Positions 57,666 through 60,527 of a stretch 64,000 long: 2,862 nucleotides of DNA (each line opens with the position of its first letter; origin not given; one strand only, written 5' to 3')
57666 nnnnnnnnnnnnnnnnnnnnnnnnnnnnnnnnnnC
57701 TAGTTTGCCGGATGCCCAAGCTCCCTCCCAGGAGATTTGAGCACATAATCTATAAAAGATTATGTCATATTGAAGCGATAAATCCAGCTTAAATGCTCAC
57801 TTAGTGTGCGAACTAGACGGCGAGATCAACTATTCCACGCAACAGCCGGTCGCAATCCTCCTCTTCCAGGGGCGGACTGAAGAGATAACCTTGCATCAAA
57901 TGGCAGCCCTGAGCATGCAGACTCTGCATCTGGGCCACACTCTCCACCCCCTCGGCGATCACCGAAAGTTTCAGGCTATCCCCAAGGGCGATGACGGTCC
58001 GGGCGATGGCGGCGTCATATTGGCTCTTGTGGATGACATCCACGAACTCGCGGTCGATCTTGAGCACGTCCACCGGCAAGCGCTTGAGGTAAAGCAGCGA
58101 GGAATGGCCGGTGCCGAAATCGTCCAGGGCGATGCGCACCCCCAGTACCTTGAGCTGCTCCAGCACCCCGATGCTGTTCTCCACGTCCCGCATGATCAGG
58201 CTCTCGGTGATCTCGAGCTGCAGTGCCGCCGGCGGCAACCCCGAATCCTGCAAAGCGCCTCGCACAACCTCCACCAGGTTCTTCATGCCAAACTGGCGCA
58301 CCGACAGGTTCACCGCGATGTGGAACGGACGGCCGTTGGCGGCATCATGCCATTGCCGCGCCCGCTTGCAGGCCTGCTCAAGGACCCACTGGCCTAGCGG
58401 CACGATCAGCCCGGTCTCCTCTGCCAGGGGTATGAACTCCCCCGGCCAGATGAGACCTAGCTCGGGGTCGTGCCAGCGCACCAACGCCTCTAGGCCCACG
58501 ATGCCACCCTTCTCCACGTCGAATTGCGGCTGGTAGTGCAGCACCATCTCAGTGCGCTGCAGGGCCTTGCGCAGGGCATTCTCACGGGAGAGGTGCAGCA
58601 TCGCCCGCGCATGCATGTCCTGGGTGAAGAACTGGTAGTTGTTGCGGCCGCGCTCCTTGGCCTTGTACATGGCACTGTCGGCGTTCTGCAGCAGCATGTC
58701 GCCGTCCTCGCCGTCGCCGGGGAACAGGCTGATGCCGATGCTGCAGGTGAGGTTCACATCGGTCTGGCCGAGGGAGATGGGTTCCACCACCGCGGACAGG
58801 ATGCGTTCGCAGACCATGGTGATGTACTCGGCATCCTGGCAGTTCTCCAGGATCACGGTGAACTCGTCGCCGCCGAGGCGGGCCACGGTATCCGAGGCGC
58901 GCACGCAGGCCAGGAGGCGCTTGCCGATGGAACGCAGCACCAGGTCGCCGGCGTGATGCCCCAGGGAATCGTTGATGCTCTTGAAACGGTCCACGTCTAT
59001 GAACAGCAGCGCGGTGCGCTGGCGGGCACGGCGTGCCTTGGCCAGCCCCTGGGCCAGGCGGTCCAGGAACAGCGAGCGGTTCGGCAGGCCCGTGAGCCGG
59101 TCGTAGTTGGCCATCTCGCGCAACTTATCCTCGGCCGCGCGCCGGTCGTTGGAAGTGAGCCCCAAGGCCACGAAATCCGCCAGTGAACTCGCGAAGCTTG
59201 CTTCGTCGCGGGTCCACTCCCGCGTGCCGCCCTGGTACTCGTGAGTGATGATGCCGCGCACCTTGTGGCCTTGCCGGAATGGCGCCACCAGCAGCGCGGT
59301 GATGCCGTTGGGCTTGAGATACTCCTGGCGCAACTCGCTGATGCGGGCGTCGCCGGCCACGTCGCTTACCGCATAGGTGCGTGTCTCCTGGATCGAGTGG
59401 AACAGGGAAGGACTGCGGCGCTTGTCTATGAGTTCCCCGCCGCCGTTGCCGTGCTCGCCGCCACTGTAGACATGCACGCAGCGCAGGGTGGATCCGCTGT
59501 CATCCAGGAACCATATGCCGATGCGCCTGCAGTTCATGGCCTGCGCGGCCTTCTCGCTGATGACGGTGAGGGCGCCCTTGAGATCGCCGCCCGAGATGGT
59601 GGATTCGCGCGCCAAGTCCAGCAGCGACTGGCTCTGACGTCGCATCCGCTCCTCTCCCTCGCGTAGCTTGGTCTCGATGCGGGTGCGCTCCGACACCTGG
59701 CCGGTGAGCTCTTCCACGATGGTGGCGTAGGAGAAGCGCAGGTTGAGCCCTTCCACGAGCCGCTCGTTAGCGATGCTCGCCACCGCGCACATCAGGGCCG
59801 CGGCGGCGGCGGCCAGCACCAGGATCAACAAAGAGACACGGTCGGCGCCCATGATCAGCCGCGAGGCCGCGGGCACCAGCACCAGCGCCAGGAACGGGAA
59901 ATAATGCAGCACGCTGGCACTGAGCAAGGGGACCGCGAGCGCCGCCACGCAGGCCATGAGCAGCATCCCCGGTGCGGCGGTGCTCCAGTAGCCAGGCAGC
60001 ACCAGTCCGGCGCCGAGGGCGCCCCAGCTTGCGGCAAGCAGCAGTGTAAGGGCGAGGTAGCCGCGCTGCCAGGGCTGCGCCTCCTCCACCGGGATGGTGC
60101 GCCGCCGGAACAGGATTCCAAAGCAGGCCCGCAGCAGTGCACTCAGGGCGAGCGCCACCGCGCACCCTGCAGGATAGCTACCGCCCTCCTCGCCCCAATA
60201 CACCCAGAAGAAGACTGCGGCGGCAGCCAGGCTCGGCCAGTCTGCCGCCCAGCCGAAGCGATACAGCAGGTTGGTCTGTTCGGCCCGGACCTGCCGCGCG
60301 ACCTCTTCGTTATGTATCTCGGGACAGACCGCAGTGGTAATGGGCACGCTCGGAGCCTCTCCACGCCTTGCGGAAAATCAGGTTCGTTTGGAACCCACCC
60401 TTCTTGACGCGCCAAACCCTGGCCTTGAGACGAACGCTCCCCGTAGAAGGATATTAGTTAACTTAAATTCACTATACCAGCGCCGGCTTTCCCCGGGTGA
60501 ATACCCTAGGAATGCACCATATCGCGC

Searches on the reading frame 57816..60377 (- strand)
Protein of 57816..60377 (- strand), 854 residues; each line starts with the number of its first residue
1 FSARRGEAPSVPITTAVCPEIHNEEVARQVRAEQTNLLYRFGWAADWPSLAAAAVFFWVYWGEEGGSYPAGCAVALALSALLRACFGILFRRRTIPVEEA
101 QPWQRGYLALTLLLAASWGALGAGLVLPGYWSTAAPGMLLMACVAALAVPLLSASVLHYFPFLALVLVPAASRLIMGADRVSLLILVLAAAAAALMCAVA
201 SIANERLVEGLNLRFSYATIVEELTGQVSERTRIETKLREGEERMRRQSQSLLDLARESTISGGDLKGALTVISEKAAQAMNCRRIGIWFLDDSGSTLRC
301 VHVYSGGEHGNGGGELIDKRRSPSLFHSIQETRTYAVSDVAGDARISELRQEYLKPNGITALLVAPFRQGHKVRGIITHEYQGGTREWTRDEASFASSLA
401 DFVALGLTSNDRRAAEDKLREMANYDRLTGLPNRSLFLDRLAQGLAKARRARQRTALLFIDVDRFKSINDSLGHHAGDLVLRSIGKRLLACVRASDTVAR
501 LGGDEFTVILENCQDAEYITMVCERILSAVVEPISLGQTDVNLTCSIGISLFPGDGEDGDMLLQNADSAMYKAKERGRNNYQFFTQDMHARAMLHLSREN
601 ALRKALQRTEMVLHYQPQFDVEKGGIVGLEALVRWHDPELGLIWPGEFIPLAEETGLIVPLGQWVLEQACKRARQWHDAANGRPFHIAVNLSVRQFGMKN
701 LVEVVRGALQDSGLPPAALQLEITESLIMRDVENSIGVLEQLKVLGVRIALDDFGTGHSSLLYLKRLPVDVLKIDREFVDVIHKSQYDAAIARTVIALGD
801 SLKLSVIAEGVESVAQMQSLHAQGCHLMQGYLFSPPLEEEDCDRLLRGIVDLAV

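Call 38: search_protein_families(library=pfam, proteins=[window:57816-60377:-], max_evalue=0.00001)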
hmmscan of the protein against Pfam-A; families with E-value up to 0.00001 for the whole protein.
window:57816-60377:- (854 aa): 4 families
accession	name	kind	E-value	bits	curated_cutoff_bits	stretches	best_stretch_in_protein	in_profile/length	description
PF00563.25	EAL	-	2.1e-74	250.3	31.3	1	600-836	2-236/236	EAL domain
PF00990.26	GGDEF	-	1.3e-52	178.3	23.8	1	423-580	1-161/161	Diguanylate cyclase, GGDEF domain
PF01590.32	GAF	-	2.2e-11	44.9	22.4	1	265-406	1-132/133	GAF domain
PF13492.12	GAF_3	-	2.2e-06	28.5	27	1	274-407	10-127/129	GAF domain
